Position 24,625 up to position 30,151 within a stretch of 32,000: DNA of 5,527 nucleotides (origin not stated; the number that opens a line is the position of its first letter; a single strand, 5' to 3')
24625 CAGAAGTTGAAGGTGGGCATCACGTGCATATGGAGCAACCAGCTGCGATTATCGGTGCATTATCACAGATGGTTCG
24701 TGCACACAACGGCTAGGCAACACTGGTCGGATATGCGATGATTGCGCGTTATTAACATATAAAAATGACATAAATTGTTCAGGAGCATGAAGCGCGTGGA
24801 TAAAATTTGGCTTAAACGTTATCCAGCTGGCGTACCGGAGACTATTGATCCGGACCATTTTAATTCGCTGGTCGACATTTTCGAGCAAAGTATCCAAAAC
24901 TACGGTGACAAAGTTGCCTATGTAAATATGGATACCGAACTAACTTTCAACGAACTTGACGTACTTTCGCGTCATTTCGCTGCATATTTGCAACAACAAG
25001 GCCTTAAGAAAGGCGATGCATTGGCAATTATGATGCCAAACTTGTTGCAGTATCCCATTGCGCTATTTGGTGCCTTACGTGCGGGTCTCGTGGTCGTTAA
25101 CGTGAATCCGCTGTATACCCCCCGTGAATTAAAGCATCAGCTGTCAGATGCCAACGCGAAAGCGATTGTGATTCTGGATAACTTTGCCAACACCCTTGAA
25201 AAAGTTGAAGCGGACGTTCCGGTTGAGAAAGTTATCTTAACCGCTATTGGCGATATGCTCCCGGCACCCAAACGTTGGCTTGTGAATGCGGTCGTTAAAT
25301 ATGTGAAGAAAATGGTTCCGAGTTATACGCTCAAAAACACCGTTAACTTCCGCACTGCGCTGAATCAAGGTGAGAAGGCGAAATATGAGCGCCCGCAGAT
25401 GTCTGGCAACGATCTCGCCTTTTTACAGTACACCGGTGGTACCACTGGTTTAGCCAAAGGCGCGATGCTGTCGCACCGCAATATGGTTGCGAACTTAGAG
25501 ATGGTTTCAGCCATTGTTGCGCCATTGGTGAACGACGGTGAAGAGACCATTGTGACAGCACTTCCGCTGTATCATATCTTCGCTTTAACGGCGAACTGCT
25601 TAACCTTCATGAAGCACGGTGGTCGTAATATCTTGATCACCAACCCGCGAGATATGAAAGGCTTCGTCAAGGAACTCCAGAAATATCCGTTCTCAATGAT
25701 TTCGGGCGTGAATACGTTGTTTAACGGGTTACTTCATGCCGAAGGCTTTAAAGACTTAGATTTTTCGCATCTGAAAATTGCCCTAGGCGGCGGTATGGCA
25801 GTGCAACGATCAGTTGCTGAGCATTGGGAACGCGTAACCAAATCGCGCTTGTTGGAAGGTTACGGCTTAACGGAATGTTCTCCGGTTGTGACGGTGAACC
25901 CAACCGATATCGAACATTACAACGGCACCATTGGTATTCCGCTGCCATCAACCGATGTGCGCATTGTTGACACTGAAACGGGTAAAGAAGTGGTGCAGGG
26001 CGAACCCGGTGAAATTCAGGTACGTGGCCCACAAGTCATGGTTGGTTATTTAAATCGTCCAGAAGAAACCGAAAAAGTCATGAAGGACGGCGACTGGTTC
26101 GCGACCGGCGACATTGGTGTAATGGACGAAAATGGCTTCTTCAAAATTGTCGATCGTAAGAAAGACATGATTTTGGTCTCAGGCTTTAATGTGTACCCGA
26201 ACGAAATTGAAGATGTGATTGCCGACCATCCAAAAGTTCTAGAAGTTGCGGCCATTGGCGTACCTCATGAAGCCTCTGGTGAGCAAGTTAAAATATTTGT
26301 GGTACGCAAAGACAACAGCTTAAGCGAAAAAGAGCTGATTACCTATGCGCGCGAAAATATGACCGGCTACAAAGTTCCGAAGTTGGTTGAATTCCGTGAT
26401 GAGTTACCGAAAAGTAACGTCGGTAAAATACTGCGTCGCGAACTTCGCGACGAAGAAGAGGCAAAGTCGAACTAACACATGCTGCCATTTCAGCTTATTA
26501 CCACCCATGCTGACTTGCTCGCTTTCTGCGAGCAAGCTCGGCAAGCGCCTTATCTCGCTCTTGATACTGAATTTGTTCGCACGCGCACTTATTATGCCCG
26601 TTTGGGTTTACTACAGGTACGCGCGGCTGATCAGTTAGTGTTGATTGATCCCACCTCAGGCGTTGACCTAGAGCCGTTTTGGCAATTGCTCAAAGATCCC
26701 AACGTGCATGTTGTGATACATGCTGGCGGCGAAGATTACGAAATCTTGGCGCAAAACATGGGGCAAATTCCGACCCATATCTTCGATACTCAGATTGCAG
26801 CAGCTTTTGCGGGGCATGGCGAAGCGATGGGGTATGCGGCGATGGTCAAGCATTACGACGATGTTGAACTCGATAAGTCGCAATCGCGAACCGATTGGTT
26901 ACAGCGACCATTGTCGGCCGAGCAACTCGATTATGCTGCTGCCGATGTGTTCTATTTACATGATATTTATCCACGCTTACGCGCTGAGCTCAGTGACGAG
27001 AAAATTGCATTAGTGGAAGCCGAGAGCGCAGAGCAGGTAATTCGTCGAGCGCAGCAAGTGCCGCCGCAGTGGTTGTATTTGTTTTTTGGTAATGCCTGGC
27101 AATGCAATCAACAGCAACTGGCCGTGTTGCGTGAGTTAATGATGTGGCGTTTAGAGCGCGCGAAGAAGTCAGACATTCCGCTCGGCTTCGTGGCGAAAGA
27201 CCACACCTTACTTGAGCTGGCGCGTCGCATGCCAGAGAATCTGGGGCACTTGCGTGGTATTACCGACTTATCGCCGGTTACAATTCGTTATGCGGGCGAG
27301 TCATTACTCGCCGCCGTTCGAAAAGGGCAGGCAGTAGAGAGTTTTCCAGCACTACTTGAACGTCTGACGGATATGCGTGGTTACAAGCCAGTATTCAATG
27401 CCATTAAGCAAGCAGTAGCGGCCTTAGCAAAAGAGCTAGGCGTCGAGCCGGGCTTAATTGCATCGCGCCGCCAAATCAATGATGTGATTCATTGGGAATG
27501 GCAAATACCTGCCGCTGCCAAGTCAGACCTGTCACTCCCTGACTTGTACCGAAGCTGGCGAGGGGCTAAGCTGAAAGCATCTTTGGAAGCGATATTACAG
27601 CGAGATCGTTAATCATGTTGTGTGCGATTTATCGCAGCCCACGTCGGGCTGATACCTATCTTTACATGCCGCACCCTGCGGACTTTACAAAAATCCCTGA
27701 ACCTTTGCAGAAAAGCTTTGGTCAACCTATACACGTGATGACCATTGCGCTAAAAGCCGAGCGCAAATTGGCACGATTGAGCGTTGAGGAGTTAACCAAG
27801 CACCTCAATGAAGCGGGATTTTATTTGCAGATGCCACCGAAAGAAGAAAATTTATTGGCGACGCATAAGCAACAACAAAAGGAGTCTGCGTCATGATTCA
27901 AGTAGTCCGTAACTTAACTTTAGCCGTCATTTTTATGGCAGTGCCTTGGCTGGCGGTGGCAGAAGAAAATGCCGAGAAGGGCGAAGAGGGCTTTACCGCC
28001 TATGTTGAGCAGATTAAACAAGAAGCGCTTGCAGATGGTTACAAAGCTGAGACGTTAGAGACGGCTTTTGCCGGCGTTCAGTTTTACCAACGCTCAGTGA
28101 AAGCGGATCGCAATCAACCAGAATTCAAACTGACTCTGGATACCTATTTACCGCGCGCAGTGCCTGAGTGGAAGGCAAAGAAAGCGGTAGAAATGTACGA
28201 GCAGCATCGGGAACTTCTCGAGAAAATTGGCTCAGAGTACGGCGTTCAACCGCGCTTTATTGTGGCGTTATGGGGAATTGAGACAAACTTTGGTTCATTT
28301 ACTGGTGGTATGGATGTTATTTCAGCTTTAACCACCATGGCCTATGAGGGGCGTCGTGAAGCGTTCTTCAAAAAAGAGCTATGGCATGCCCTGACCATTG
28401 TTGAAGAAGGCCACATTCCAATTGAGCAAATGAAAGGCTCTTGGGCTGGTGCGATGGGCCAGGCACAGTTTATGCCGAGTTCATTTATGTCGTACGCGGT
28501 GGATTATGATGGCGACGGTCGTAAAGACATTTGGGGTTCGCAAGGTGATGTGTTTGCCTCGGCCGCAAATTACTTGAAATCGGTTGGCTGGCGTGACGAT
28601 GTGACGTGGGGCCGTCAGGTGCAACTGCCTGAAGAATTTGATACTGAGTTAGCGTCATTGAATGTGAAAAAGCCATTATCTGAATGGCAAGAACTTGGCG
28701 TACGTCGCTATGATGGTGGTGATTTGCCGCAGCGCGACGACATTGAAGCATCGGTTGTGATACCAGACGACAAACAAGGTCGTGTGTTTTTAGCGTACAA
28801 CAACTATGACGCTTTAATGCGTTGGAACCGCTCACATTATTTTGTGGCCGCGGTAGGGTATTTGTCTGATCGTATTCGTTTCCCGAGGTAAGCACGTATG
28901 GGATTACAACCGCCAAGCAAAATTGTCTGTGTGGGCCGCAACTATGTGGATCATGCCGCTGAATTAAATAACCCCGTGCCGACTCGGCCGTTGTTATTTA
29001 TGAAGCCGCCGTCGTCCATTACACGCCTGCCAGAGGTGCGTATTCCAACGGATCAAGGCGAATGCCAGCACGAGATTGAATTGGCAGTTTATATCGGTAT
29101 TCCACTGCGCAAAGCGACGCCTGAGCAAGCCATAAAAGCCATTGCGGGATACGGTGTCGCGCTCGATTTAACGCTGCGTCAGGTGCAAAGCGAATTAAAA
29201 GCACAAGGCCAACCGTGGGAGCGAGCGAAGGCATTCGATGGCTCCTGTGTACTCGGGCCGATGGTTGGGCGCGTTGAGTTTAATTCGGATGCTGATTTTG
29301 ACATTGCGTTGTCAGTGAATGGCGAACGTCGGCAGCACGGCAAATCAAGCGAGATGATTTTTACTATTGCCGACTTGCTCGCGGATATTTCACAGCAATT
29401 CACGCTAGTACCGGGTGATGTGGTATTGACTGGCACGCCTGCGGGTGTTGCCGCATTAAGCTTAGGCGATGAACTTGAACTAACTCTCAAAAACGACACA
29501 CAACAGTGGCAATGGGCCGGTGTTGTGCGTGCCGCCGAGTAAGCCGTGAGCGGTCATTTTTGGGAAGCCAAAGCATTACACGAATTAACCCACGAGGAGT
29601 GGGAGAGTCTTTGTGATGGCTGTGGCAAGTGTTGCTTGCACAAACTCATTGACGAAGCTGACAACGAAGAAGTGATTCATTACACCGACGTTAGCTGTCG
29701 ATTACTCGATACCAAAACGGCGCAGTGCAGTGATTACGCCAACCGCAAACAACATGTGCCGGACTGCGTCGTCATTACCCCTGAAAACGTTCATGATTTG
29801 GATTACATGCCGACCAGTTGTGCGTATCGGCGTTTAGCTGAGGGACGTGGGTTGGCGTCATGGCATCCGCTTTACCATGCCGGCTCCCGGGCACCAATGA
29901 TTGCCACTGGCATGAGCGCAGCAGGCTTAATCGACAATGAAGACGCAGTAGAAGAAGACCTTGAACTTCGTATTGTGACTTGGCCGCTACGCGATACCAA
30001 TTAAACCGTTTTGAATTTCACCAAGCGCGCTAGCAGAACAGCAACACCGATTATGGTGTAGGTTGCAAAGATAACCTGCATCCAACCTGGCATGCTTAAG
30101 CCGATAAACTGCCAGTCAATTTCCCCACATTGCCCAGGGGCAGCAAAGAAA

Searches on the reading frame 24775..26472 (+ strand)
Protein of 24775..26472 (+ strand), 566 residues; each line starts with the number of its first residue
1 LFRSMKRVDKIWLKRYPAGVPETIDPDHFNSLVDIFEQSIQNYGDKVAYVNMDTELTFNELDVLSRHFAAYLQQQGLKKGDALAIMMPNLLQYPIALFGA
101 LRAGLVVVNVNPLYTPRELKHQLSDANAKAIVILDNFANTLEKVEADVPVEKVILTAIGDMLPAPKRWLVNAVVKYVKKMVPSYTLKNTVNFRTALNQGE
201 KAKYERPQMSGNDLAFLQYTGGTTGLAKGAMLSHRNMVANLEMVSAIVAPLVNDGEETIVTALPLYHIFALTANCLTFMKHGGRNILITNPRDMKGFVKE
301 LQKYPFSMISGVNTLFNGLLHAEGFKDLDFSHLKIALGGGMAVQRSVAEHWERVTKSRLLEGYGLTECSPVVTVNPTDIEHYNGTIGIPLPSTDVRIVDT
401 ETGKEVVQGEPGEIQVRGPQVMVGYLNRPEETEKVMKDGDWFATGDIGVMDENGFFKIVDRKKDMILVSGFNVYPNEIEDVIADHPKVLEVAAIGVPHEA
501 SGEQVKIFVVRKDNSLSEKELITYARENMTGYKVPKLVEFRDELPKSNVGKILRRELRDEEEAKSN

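Call 43: search_protein_families(library=pfam, proteins=[window:24775-26472:+], max_evalue=0.00001)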
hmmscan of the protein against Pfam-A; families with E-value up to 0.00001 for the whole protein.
window:24775-26472:+ (566 aa): 2 families
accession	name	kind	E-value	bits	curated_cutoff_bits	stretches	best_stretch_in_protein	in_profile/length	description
PF00501.34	AMP-binding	-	2.4e-97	326.6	29.9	1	36-426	1-384/384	AMP-binding enzyme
PF13193.12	AMP-binding_C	-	4e-19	69.8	24.5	1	477-551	1-76/76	AMP-binding enzyme C-terminal domain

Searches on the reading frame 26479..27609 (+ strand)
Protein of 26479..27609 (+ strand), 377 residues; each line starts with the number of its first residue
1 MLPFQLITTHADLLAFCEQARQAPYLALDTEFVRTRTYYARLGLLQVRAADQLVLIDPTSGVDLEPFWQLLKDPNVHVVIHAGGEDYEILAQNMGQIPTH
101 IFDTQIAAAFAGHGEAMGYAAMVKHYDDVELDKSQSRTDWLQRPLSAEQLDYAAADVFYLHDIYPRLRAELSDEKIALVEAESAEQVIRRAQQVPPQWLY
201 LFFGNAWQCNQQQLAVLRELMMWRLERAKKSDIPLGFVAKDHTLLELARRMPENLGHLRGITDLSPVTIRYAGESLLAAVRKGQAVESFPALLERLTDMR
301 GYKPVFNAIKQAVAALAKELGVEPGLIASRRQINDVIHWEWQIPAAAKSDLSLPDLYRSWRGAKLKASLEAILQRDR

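Call 43: search_protein_families(library=pfam, proteins=[window:26479-27609:+], max_evalue=0.00001)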
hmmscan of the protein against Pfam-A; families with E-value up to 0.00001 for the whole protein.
window:26479-27609:+ (377 aa): 3 families
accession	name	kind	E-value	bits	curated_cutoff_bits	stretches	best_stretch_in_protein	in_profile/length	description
PF01612.26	DNA_pol_A_exo1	-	6.1e-41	140.5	23.6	1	5-171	2-172/173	3'-5' exonuclease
PF00570.28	HRDC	-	3e-19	69.2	23.8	1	213-280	1-68/68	HRDC domain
PF21293.2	RNAseD_HRDC_C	-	2.6e-16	59.6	25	1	301-367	2-64/66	Ribonuclease D, C-terminal HRDC domain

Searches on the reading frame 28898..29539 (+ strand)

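Call 24: search_protein_families(library=pfam, proteins=[window:28898-29539:+], max_evalue=0.001)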
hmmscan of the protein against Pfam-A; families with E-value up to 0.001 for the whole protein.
window:28898-29539:+ (214 aa): 1 family
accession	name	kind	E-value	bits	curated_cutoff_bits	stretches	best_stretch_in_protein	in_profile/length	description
PF01557.24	FAA_hydrolase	-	9.3e-56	189.3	23.9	1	8-198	1-204/214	Fumarylacetoacetate (FAA) hydrolase C-terminal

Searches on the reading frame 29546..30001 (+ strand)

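Call 24: search_protein_families(library=pfam, proteins=[window:29546-30001:+], max_evalue=0.001)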
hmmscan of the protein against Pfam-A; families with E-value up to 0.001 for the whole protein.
window:29546-30001:+ (152 aa): 1 family
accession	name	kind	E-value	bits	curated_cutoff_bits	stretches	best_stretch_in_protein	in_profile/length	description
PF03692.20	CxxCxxCC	-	1.2e-08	36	23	1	23-93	2-85/85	Putative zinc- or iron-chelating domain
